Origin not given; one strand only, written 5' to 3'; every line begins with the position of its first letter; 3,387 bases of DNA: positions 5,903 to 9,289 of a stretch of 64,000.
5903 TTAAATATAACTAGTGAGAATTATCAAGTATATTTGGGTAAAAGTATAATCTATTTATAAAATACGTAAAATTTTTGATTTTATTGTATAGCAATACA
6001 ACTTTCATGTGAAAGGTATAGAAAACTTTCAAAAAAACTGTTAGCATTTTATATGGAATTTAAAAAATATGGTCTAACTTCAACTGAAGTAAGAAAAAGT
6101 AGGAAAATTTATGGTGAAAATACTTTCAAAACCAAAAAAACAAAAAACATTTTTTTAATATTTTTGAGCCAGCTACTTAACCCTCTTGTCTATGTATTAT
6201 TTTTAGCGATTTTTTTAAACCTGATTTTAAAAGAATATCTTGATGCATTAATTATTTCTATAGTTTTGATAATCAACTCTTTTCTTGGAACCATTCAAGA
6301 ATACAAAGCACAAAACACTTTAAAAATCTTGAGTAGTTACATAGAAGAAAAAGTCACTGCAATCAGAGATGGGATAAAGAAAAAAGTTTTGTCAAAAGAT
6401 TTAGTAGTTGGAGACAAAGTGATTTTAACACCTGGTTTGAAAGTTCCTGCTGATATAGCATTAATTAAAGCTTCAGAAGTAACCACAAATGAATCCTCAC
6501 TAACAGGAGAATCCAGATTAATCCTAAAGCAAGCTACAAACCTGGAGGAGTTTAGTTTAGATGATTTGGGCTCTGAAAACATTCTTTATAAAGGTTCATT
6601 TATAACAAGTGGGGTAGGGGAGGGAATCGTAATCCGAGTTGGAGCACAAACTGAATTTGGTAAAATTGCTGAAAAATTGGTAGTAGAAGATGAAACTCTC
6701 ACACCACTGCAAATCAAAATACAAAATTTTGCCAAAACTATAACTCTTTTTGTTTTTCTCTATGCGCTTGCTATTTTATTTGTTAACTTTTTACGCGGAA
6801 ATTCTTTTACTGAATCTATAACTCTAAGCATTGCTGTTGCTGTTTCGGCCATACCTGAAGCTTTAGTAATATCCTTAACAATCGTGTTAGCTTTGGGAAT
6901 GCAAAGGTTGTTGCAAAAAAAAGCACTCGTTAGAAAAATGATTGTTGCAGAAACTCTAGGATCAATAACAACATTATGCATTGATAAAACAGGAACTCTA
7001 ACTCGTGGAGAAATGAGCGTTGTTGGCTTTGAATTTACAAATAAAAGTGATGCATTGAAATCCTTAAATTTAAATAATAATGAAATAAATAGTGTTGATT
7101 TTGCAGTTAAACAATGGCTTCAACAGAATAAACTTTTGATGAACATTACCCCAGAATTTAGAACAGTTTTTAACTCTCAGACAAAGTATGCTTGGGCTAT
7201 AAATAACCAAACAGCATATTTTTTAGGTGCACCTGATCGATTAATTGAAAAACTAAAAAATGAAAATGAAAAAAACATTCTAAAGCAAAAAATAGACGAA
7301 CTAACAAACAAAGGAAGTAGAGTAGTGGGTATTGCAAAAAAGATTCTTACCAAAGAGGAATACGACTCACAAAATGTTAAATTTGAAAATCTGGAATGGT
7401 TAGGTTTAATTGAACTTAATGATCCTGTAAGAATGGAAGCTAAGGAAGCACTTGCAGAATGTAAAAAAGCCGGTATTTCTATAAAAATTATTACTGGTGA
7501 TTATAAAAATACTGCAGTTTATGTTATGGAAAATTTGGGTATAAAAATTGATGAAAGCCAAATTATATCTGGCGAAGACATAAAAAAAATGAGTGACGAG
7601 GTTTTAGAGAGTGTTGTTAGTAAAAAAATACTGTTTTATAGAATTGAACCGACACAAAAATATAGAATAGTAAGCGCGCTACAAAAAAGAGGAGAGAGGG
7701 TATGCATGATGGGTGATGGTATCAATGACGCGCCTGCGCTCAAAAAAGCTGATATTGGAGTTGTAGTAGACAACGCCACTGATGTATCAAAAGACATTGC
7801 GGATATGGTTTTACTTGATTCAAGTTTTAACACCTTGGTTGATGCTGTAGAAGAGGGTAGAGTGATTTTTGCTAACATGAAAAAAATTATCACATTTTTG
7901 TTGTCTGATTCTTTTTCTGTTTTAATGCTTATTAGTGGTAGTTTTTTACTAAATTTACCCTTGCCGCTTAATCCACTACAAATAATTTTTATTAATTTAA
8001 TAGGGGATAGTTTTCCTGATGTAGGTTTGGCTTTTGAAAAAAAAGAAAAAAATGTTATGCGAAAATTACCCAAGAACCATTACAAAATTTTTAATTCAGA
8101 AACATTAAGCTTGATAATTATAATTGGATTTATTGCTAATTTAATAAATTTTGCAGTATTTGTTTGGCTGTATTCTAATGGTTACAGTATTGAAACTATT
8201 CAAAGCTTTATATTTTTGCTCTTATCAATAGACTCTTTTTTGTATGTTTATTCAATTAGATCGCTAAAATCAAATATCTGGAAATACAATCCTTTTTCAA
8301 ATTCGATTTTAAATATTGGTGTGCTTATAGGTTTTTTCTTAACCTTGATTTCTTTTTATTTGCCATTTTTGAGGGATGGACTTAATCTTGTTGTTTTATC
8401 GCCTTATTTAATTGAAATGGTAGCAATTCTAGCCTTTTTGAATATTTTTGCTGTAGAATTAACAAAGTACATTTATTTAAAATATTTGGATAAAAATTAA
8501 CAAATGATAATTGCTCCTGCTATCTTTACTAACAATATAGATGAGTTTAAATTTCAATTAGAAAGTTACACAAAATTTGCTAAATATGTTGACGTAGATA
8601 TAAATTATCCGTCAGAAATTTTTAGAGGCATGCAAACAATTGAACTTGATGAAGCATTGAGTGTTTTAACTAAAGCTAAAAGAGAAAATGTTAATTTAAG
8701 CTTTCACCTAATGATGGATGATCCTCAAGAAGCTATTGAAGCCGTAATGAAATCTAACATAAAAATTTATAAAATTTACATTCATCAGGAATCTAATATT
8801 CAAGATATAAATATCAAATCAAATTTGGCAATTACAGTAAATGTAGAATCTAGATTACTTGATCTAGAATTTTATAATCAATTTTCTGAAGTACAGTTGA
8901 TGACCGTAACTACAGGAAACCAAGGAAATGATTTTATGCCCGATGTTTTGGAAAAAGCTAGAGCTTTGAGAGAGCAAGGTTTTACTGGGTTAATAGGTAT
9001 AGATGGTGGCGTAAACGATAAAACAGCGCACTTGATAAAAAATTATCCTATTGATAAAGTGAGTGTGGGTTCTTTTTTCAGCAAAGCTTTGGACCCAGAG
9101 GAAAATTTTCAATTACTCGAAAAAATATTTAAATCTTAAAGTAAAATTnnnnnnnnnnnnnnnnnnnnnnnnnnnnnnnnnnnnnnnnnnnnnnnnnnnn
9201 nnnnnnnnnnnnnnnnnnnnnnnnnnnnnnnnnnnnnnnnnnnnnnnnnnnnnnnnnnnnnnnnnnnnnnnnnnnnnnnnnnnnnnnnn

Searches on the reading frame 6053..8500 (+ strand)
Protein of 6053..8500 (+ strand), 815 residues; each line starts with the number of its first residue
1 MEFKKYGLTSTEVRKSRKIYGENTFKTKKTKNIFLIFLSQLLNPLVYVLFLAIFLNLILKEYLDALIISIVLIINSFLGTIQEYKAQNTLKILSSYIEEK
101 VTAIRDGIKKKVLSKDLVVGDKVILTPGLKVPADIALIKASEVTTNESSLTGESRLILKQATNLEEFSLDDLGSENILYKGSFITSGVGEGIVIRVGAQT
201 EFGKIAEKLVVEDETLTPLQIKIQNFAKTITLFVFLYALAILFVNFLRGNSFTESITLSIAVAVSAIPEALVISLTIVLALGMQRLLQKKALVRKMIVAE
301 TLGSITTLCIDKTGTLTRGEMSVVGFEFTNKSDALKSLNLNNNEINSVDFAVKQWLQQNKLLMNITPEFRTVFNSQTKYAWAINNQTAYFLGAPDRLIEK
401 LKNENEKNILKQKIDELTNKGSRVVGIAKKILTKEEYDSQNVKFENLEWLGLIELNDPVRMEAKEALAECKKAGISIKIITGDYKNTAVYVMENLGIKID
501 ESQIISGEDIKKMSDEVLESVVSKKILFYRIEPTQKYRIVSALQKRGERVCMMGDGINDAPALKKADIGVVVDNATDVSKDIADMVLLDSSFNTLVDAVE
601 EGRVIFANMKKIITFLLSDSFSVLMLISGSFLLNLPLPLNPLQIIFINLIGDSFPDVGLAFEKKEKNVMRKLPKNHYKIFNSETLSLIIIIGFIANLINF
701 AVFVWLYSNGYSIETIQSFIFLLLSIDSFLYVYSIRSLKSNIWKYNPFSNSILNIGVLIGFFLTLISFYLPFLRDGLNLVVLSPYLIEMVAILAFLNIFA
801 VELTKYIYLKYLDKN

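Call 9: search_protein_families(library=pfam, proteins=[window:6053-8500:+], max_evalue=0.001)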
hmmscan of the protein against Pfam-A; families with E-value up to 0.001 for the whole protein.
window:6053-8500:+ (815 aa): 6 families
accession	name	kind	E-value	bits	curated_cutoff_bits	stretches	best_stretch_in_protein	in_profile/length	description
PF00122.25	E1-E2_ATPase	-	4.2e-44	150.7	28.1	1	96-288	2-180/181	E1-E2 ATPase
PF00689.26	Cation_ATPase_C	-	6.3e-32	111.2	27.3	1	636-807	1-175/175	Cation transporting ATPase, C-terminus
PF00702.32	Hydrolase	-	3.6e-22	80.1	26.4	1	305-567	1-191/191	haloacid dehalogenase-like hydrolase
PF00690.31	Cation_ATPase_N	-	5.8e-12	45.5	20.4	1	7-54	20-67/69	Cation transporter/ATPase, N-terminus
PF08282.18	Hydrolase_3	-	2.3e-06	27.9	20.9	1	540-592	196-248/255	haloacid dehalogenase-like hydrolase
PF13419.12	HAD_2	-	0.00094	19.8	23.8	0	462-571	83-176/178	Haloacid dehalogenase-like hydrolase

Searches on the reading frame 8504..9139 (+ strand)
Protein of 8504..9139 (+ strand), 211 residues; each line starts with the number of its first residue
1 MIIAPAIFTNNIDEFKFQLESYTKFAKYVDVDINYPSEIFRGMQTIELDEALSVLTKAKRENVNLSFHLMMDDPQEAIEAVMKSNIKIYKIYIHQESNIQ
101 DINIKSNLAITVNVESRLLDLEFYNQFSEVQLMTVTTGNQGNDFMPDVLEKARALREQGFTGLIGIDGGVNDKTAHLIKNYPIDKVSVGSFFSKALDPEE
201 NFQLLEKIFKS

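Call 9: search_protein_families(library=pfam, proteins=[window:8504-9139:+], max_evalue=0.001)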
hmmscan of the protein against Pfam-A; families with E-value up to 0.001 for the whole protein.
window:8504-9139:+ (211 aa): 1 family
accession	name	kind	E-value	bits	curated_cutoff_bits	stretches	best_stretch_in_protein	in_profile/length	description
PF00834.25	Ribul_P_3_epim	-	3.4e-14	53.1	21.1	1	58-190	55-195/198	Ribulose-phosphate 3 epimerase family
